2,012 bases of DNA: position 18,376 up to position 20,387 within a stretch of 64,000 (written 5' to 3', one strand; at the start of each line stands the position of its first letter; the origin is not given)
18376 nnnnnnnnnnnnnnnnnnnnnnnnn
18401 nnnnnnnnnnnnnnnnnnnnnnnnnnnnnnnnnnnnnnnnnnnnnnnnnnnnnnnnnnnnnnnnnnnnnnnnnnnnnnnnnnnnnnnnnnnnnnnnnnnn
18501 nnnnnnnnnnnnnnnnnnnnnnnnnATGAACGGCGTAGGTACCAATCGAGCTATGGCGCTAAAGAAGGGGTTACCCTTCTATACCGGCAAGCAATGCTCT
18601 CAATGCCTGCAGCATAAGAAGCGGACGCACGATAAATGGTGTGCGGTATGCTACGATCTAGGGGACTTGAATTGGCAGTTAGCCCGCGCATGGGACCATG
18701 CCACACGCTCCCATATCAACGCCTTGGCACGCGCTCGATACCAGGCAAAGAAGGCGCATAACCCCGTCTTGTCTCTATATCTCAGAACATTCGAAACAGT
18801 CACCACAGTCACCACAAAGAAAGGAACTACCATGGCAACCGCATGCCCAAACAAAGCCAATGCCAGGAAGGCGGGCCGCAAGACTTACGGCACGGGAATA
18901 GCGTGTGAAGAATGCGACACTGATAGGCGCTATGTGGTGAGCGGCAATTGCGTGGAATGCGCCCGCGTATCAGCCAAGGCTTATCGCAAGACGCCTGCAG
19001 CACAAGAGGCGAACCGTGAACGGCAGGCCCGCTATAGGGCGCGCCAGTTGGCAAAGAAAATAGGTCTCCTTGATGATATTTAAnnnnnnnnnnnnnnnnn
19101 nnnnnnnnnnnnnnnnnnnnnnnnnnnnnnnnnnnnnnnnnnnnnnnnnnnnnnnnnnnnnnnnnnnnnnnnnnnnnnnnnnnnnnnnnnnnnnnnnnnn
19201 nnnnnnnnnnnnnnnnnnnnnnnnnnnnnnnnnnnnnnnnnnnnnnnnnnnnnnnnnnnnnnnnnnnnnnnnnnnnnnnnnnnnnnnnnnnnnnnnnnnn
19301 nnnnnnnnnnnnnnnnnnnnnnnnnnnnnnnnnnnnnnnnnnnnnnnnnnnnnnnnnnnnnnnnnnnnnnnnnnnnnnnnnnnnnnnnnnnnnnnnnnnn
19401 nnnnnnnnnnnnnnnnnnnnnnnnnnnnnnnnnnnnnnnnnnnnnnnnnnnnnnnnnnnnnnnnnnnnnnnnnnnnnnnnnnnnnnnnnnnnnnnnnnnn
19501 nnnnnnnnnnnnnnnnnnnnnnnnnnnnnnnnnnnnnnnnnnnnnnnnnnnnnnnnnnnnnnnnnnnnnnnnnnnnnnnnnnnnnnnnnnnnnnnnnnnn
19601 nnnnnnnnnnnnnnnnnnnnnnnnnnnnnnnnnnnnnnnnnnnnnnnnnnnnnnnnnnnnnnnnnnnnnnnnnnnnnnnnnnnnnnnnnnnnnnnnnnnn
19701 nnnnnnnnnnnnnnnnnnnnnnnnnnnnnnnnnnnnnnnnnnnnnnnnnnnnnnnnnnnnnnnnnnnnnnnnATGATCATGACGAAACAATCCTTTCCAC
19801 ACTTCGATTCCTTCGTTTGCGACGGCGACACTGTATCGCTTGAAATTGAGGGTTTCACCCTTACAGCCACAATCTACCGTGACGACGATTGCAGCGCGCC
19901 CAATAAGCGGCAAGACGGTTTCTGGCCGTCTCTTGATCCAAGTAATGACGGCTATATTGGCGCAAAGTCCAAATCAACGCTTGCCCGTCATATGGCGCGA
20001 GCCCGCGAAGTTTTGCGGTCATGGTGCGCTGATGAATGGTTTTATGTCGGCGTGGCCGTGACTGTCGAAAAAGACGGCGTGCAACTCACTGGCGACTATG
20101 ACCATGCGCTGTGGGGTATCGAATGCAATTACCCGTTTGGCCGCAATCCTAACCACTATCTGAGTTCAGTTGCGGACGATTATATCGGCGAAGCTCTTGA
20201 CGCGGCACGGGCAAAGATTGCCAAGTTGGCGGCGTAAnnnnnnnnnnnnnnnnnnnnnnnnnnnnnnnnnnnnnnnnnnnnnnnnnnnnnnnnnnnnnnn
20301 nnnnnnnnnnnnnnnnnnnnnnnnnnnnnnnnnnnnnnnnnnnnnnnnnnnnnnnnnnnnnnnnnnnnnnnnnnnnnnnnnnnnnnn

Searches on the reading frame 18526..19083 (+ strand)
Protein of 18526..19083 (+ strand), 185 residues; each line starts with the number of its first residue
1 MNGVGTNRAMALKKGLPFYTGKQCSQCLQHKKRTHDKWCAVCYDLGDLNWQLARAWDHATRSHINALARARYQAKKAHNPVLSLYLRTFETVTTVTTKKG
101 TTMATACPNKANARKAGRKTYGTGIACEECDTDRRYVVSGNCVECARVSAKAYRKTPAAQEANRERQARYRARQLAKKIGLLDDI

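Call 7: search_protein_families(library=pfam, proteins=[window:18526-19083:+], max_evalue=0.01)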
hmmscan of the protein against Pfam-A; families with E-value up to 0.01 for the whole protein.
window:18526-19083:+ (185 aa): 0 families

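Call 8: search_protein_families(library=phrogs, proteins=[window:18526-19083:+], max_evalue=0.01)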
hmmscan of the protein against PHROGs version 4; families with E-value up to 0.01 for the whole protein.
window:18526-19083:+ (185 aa): 4 families
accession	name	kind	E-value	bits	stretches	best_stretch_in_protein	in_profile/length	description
phrog_1081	-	unknown function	1.4e-09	38.8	1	110-156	6-52/67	-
phrog_15231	-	unknown function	5.5e-07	31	1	110-154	91-134/138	-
phrog_23777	-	unknown function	1.8e-05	26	1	113-169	4-52/75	-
phrog_1035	-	DNA, RNA and nucleotide metabolism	0.00033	21.6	1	110-182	48-143/271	endonuclease VII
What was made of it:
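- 18526..19083 (+): Two-domain zinc-ribbon protein with a basic tail; candidate binder. Only PHROGs of unknown function match (call 8).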

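Call 16: find_related_loci(query=window:18526-19083:+, collection=viral_contigs, flank=6000)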
Query window:18526-19083:+ (185 aa) in viral_contigs; peptide patterns used: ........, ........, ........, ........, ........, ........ (x = any residue, [..] = any of these).
4 stretches matched a pattern; 1 encode a relative of the query (tblastn E <= 1e-3); 1 distinct loci.
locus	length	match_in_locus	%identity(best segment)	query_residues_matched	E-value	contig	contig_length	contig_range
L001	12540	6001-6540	58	7-185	9e-61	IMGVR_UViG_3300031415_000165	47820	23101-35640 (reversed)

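Call 19: find_related_loci(query=window:18526-19083:+, collection=genome_contigs, flank=6000)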
Query window:18526-19083:+ (185 aa) in genome_contigs; peptide patterns used: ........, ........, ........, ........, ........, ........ (x = any residue, [..] = any of these).
80 stretches matched a pattern, but none encodes a relative of the query by tblastn (E <= 1e-3).

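Call 24: search_dna_similar(query=window:18526-19083:+, collection=phages, mode=protein, max_rows=20, max_evalue=0.001)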
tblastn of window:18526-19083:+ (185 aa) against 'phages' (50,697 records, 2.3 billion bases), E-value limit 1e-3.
No match.
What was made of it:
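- Tried and rejected: tblastn of the zinc-ribbon protein against deposited phages found nothing (call 24).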

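Call 60: find_homologous_proteins(query=window:18526-19083:+, max_evalue=0.001)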
Query window:18526-19083:+ (185 aa): 9 proteins with E <= 0.001 among 523 candidates.
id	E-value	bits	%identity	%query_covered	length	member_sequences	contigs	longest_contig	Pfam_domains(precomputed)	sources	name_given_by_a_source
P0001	7.0e-109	379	92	100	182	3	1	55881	-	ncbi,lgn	-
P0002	4.6e-95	334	81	100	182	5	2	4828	-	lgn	-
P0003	2.9e-62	228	60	100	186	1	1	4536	-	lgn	-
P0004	4.5e-62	227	60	100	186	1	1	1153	-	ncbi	-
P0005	1.4e-53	199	58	97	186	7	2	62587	-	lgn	-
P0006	5.2e-49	184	55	97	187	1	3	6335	-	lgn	-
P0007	6.3e-48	181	53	100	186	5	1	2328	-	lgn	-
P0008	4.7e-38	149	57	78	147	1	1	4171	-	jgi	jgi:hypothetical protein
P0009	1.2e-23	102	40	96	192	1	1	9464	-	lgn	-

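Call 61: find_encoding_contigs(protein=P0001, flank=3000, max_places=2)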
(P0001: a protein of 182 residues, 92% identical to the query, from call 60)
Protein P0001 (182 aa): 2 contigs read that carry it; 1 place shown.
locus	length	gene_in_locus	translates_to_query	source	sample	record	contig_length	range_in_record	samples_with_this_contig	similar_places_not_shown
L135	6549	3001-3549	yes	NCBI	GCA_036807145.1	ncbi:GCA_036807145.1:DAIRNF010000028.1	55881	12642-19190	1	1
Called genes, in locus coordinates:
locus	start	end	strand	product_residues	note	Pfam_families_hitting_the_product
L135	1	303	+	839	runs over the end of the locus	PF09250:Prim-Pol, PF08707:PriCT_2, PF05272:VapE-like_dom (weak), PF19263:DUF5906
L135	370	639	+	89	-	-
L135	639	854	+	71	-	-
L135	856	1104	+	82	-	-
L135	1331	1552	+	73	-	-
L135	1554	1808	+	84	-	-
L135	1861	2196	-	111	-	-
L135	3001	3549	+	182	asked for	-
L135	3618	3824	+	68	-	-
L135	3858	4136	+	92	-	-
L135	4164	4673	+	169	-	-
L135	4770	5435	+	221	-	-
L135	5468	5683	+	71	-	-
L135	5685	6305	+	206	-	-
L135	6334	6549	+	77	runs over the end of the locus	-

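Call 62: find_encoding_contigs(protein=P0002, flank=3000, max_places=2)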
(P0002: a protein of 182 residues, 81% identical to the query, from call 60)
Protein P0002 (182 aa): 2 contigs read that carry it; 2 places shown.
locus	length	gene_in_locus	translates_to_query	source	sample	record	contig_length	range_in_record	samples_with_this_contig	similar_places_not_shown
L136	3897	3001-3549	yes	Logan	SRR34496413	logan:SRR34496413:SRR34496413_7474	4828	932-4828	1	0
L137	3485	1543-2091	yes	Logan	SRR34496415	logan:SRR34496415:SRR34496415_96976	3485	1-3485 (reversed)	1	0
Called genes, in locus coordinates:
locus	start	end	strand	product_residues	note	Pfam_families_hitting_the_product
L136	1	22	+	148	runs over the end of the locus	-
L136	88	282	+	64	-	PF07131:DUF1382 (weak)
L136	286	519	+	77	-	-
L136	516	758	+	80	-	-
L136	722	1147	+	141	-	-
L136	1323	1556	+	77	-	-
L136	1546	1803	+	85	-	-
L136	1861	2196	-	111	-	-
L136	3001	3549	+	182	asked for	-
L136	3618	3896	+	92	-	?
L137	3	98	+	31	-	?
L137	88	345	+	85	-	-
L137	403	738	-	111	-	-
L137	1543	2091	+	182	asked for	-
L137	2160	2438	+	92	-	-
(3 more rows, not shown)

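Call 63: find_encoding_contigs(protein=P0003, flank=3000, max_places=2)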
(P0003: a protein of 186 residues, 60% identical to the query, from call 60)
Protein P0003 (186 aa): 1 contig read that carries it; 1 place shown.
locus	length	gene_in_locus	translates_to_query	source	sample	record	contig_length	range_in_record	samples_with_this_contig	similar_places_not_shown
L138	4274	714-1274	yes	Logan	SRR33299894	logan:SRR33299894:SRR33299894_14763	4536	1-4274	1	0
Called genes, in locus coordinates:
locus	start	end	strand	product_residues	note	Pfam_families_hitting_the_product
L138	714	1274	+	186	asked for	-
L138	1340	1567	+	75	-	-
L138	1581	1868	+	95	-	-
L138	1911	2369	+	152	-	-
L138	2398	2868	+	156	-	PF00588:SpoU_methylase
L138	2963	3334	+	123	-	-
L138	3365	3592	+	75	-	-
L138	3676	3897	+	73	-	-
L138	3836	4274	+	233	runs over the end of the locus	?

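Call 64: find_encoding_contigs(protein=P0005, flank=3000, max_places=2)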
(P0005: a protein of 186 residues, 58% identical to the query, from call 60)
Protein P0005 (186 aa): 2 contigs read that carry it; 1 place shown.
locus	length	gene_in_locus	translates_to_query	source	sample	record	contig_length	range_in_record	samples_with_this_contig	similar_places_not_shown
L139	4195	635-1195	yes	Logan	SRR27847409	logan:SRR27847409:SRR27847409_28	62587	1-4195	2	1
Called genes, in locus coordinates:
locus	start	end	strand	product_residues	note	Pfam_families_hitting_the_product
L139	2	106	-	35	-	?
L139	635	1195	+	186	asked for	-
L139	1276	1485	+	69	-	-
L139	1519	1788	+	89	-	-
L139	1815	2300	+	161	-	-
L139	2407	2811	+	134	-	-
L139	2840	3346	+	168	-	-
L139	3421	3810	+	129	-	-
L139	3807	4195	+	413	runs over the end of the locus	PF01935:DUF87, PF05872:HerA_C, PF13401:AAA_22 (faint), PF05872:HerA_C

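Call 65: find_encoding_contigs(protein=P0006, flank=3000, max_places=3)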
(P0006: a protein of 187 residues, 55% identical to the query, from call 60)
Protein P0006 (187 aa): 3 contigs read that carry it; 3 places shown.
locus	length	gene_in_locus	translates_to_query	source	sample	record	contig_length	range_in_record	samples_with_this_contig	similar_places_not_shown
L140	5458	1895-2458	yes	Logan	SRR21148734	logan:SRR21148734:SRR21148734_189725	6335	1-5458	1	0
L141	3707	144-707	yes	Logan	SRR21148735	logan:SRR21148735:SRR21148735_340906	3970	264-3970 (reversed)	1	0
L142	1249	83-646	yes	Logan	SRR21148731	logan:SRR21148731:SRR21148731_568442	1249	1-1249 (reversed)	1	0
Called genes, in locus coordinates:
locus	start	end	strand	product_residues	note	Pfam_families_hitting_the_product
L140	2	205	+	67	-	?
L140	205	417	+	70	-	-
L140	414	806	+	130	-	-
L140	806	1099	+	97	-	-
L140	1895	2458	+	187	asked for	-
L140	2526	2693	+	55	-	-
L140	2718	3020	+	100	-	-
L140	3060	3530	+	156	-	-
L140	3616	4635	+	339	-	-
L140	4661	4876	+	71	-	-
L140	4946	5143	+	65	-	-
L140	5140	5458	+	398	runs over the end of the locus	?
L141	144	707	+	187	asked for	-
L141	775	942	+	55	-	-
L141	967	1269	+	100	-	-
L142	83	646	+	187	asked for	-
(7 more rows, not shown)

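Call 66: find_encoding_contigs(protein=P0007, flank=3000, max_places=2)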
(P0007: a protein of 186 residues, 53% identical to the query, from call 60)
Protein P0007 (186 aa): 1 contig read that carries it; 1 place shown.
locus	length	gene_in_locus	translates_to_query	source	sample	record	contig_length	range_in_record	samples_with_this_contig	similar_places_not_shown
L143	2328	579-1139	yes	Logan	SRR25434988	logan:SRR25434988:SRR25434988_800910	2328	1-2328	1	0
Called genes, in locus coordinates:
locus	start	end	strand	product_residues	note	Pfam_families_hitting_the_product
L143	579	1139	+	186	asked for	-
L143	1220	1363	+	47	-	-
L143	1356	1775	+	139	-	-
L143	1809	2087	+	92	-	-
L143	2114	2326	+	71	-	?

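Call 67: find_encoding_contigs(protein=P0009, flank=3000, max_places=2)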
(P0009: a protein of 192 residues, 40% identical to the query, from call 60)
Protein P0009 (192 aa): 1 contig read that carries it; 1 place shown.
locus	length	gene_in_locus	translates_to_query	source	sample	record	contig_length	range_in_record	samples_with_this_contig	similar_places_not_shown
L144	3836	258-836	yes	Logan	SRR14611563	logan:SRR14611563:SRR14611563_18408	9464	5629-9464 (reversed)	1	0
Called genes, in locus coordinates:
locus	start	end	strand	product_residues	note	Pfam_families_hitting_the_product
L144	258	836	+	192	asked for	-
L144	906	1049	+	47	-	-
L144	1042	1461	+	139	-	-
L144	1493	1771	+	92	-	-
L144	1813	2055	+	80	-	-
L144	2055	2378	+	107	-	-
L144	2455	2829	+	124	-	-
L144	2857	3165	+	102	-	-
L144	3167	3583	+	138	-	-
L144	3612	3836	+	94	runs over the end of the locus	-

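Call 68: find_encoding_contigs(protein=P0008, flank=3000, max_places=2)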
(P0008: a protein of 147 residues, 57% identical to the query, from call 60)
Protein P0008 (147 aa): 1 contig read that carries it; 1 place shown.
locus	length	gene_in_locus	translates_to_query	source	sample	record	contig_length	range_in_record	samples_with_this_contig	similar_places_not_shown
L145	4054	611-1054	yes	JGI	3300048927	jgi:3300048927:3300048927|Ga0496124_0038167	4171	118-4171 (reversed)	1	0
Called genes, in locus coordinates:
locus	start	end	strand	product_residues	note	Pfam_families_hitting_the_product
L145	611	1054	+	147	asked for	-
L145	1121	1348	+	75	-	-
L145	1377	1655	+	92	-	-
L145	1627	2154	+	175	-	-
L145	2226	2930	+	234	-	-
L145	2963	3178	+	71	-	-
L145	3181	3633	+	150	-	-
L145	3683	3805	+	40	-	-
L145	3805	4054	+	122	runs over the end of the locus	?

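Call 79: search_solved_structures(query=A3, max_evalue=1)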
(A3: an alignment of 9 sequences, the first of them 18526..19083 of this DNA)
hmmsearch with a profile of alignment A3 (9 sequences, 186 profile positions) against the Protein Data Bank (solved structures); distinct sequences matched with E-value up to 1: 0.

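Call 87: predict_structure(alignment_id=A3)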
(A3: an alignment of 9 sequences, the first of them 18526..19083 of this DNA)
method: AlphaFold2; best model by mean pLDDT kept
length: 185 residues; sequences in the alignment: 9
mean_pLDDT: 66.4   pTM: 0.30
mean pLDDT of the five models: 66.4, 66.1, 60.9, 58.7, 57.4
residues with pLDDT >= 90: 2; 70-90: 92; 50-70: 41; < 50: 50
segments of 3 or more residues with pLDDT < 50: 1-3, 47-52, 77-116
pLDDT, mean of each block of 10 residues (from residue 1): 66 85 79 82 58 55 69 54 43 33 41 53 76 74 80 83 87 82 57
secondary structure, 60 per line:
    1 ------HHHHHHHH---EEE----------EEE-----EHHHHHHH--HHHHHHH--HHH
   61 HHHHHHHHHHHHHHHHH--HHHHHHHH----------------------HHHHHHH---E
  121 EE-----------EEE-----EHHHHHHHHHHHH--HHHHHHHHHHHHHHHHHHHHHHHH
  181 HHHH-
elements in order: H7-14 E18-20 E31-33 H40-46 H49-55 H58-77 H80-87 H110-116 E120-122 E134-136 H143-154 H157-184

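Call 89: fold_search(model_id=the predicted structure, library=pdb)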
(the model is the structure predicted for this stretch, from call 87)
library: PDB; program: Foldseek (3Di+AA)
matches with E <= 10: 0; with E <= 0.001: 0
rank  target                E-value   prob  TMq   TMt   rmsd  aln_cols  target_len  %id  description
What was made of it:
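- Tried and rejected: Its AlphaFold model has mean pLDDT 66 and no Foldseek match in the PDB (calls 87, 89).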

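Call 94: search_protein_families(library=pfam, alignment_id=A3, max_evalue=10)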
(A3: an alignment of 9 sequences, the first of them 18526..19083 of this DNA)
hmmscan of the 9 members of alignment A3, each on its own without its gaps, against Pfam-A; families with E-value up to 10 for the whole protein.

A. member 1, window:18526-19083:+ (185 aa): 5 families
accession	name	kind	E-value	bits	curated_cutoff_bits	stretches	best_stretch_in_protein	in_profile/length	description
PF00040.24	fn2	-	0.019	15.4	22.2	1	18-44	5-32/42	Fibronectin type II domain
PF03392.18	OS-D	-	0.28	11.8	25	1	6-51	34-79/93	Insect pheromone-binding family, A10/OS-D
PF13842.12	zf-Tnp_2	-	0.86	10.6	24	1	106-142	21-50/60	DDE_Tnp_1-like zinc finger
PF18912.6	DZR_2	-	1.4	9.3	27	0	122-149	19-46/56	Double zinc ribbon domain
PF07282.18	Cas12f1-like_TNB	-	3.3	8.4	26.3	1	17-42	24-46/60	Cas12f1-like, TNB domain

B. families by the number of members that match (of 9 scanned): 21 families
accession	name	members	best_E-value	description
PF18912.6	DZR_2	5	0.075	Double zinc ribbon domain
PF00040.24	fn2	3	0.019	Fibronectin type II domain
PF07295.17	DUF1451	3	0.021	Zinc-ribbon containing domain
PF12773.13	DZR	3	0.12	Double zinc ribbon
PF17032.10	Zn_ribbon_15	3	0.18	zinc-ribbon family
PF07282.18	Cas12f1-like_TNB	2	0.39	Cas12f1-like, TNB domain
PF13842.12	zf-Tnp_2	2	0.86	DDE_Tnp_1-like zinc finger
PF03584.20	Herpes_ICP4_N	1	0.022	Herpesvirus ICP4-like protein N-terminal region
PF24445.1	DUF7564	1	0.023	Family of unknown function (DUF7564)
PF05010.19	TACC_C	1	0.063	Transforming acidic coiled-coil-containing protein (TACC), C-terminal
PF09779.14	Ima1_N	1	0.1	Ima1 N-terminal domain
PF19136.5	DUF5819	1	0.11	Family of unknown function (DUF5819)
PF05315.17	ICEA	1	0.11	ICEA Protein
PF03392.18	OS-D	1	0.28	Insect pheromone-binding family, A10/OS-D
PF24444.1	DUF7563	1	0.37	Family of unknown function (DUF7563)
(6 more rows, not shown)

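Call 95: search_protein_families(library=ncbifam, proteins=[window:18526-19083:+], max_evalue=1)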
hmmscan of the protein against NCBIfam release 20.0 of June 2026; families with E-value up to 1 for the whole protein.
window:18526-19083:+ (185 aa): 0 families

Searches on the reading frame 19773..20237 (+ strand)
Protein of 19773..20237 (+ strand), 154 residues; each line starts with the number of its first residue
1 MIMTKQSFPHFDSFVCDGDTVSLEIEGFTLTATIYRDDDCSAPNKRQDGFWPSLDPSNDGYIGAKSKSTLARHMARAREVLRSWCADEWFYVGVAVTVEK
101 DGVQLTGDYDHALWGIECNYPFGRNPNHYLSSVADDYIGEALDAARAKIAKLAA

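Call 7: search_protein_families(library=pfam, proteins=[window:19773-20237:+], max_evalue=0.01)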
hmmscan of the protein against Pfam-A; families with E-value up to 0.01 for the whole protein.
window:19773-20237:+ (154 aa): 1 family
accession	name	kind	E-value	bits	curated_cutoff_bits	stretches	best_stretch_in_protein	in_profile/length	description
PF23424.1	DUF7112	-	0.0072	17.1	27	0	63-136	68-139/140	Family of unknown function (DUF7112)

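Call 8: search_protein_families(library=phrogs, proteins=[window:19773-20237:+], max_evalue=0.01)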
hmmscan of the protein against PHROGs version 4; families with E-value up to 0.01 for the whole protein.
window:19773-20237:+ (154 aa): 2 families
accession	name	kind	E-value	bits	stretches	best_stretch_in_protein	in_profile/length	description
phrog_11104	-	unknown function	9.1e-13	49.4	1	61-121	84-144/177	-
phrog_5644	-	unknown function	7e-08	33.3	1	77-152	38-116/125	-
